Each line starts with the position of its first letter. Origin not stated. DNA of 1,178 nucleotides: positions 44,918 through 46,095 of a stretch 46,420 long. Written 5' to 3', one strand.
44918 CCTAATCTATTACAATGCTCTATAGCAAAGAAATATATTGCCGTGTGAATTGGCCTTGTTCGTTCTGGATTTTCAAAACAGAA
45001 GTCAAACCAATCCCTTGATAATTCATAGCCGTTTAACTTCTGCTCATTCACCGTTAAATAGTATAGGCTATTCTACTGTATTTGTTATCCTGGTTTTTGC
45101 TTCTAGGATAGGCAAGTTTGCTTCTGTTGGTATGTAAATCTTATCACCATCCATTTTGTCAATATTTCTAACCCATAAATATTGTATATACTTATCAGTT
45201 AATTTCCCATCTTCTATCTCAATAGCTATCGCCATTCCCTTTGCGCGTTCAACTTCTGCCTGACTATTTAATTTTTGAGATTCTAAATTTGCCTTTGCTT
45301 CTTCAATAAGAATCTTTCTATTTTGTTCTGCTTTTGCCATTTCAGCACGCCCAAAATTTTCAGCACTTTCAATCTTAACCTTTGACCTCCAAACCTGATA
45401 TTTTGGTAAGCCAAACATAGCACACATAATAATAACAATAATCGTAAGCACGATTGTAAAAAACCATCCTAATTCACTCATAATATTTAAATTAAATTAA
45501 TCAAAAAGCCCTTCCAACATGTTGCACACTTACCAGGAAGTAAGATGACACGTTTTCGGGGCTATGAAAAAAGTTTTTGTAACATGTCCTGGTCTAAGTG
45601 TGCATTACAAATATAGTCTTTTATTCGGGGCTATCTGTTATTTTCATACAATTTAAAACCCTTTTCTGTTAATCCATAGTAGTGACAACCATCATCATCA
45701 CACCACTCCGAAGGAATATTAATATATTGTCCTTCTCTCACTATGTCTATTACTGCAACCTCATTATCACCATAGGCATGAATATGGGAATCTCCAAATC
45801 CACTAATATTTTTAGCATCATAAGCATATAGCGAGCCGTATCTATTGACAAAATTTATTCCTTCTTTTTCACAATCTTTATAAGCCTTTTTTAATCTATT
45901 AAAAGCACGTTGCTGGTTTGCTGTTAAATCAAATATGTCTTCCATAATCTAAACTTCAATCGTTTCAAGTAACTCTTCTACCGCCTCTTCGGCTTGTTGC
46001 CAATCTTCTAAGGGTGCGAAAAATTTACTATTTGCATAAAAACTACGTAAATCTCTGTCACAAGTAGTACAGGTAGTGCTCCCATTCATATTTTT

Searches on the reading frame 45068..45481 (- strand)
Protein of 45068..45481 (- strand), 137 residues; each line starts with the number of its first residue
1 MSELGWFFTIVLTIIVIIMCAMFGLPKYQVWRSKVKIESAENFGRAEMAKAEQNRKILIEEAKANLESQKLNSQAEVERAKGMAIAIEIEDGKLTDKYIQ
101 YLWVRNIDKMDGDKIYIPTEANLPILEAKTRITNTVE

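Call 83: search_protein_families(library=phrogs, proteins=[window:45068-45481:-], max_evalue=0.001)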
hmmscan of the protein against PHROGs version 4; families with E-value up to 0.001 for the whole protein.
window:45068-45481:- (137 aa): 1 family
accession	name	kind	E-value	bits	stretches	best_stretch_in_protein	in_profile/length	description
phrog_11227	-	other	2.7e-33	115.8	1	9-133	14-134/138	protease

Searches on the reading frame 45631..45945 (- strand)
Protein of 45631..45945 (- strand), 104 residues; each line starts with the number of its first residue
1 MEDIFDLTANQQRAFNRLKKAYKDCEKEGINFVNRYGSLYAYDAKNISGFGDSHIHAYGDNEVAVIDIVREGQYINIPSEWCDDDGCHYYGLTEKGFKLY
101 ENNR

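Call 83: search_protein_families(library=phrogs, proteins=[window:45631-45945:-], max_evalue=0.001)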
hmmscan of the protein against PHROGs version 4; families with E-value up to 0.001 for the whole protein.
window:45631-45945:- (104 aa): 2 families
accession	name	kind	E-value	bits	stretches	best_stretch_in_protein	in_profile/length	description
phrog_26847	-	unknown function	5e-12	47.1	1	5-83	10-87/97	-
phrog_2821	-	unknown function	2.4e-05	25.6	1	2-52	5-55/95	-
